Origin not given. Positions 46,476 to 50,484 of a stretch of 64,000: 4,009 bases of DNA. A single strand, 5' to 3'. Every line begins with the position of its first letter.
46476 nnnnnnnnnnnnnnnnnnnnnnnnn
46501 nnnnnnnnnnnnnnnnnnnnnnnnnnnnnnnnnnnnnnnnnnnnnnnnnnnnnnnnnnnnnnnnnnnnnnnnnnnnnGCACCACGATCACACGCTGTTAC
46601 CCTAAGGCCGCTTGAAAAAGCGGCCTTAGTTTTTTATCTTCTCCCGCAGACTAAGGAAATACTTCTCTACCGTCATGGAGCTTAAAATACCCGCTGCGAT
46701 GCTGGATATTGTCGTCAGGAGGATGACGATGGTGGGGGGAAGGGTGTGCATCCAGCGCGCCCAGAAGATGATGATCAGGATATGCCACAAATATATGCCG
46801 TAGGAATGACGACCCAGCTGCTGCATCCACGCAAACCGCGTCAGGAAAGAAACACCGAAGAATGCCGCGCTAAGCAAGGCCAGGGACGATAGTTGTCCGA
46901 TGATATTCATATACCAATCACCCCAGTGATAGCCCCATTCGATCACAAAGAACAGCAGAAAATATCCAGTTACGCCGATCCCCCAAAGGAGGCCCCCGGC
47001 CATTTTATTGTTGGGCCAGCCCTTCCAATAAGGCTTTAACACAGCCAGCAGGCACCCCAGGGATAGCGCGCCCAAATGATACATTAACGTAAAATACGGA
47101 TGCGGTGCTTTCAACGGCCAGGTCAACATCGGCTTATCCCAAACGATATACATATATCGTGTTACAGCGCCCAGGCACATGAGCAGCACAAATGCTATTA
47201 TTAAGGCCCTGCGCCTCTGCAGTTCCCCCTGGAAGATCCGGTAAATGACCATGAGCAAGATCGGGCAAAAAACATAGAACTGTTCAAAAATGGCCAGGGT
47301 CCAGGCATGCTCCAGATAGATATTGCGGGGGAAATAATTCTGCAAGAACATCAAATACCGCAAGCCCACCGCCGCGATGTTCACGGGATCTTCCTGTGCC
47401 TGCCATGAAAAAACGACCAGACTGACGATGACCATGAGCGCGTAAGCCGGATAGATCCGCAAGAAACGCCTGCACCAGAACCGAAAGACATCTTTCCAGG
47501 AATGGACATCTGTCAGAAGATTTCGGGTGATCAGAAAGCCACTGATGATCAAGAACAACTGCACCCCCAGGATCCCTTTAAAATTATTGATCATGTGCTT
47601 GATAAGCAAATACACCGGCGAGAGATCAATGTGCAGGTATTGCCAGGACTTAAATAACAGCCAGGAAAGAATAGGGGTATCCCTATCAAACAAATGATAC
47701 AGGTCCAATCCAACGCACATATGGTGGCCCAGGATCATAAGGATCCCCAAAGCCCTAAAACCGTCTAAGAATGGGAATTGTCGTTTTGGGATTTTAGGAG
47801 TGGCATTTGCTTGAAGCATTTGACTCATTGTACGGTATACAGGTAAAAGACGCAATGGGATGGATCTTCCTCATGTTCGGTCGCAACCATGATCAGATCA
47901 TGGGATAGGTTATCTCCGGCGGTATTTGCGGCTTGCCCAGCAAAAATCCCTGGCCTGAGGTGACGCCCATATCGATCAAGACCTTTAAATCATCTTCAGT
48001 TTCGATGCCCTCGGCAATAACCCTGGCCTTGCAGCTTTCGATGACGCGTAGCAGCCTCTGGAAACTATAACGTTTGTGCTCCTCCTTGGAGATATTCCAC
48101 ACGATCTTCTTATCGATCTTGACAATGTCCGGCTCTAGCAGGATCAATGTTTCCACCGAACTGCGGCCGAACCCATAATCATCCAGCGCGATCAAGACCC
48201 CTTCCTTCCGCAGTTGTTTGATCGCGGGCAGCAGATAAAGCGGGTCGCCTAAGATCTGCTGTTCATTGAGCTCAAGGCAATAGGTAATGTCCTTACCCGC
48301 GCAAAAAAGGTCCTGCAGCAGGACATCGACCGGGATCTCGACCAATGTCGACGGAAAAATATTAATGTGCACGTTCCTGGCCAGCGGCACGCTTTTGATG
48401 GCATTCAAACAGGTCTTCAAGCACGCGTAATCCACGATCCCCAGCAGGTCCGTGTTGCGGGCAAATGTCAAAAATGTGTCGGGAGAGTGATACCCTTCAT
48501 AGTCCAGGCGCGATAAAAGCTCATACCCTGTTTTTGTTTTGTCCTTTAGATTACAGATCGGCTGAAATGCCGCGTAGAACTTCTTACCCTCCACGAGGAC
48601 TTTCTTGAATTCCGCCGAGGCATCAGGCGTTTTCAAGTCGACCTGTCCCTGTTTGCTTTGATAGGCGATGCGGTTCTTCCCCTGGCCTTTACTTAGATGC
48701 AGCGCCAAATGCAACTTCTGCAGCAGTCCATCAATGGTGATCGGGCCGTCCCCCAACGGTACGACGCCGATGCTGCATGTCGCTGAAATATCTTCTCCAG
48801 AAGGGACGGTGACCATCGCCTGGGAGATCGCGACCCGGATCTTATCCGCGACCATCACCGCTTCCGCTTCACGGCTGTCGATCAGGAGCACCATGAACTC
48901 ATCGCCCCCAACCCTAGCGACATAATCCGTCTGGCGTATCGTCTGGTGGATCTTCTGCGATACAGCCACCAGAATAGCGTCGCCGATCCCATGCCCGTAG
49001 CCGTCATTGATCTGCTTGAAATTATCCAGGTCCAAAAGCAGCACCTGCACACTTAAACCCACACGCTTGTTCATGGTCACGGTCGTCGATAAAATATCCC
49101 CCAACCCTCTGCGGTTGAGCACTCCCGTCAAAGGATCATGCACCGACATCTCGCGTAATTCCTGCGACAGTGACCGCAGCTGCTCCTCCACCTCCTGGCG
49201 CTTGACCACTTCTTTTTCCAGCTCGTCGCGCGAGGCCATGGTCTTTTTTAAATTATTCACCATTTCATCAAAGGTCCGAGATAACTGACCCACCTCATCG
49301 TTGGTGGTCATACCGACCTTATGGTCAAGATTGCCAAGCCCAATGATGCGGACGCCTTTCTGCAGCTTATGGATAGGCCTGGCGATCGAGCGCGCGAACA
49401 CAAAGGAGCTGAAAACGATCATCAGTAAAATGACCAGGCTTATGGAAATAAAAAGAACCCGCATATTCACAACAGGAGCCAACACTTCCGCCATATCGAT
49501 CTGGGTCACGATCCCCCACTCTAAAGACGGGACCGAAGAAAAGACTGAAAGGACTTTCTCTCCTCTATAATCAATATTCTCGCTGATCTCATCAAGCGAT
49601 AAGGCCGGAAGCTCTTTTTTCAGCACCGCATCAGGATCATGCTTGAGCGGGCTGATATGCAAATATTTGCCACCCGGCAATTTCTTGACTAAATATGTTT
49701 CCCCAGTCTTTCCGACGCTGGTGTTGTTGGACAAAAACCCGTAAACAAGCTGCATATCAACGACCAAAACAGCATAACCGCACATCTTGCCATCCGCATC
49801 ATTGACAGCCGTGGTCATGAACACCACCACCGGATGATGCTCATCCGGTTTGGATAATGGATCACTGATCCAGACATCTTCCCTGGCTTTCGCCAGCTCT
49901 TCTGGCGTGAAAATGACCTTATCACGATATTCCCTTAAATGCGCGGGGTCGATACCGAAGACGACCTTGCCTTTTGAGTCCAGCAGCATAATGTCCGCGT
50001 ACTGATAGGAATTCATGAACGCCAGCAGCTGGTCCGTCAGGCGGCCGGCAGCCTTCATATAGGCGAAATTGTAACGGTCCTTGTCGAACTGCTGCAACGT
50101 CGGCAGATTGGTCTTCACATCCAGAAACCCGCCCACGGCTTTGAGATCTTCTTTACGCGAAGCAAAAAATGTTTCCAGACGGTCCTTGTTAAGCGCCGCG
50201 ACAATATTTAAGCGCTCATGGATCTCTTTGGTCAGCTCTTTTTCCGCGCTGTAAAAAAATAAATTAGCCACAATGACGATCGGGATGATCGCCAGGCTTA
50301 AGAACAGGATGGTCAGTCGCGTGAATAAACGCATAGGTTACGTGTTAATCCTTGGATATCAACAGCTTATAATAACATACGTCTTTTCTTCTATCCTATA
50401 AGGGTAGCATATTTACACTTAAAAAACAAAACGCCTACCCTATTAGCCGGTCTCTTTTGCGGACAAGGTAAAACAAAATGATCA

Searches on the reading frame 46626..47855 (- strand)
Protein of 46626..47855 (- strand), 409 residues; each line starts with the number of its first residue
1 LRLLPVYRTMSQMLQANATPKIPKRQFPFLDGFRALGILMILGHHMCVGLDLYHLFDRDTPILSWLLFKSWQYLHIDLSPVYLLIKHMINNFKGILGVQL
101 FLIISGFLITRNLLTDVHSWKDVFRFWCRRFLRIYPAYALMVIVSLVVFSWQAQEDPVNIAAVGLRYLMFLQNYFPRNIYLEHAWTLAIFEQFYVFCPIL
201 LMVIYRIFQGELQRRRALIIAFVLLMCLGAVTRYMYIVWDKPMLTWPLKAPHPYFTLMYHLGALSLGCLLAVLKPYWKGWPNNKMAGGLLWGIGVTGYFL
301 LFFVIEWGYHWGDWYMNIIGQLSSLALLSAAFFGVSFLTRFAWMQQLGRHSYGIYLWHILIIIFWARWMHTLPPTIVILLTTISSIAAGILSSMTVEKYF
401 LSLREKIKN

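Call 43: search_protein_families(library=pfam, proteins=[window:46626-47855:-], max_evalue=0.001)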
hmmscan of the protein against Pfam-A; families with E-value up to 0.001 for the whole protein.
window:46626-47855:- (409 aa): 1 family
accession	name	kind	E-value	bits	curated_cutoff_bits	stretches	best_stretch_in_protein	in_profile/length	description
PF01757.29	Acyl_transf_3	-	2.5e-28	99.5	31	1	28-391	2-323/326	Acyltransferase domain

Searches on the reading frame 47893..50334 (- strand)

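Call 43: search_protein_families(library=pfam, proteins=[window:47893-50334:-], max_evalue=0.001)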
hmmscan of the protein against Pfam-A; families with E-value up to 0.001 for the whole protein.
window:47893-50334:- (813 aa): 4 families
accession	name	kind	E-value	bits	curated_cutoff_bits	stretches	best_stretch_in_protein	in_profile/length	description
PF00563.25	EAL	-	1.3e-40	139.7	31.3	1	581-802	8-236/236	EAL domain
PF00990.26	GGDEF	-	4.2e-36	124.6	23.8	1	398-555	2-161/161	Diguanylate cyclase, GGDEF domain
PF02743.24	dCache_1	-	1.2e-15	58.2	45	1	34-277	3-239/240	Cache domain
PF00672.30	HAMP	-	1.2e-12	48.4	25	1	312-363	1-52/53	HAMP domain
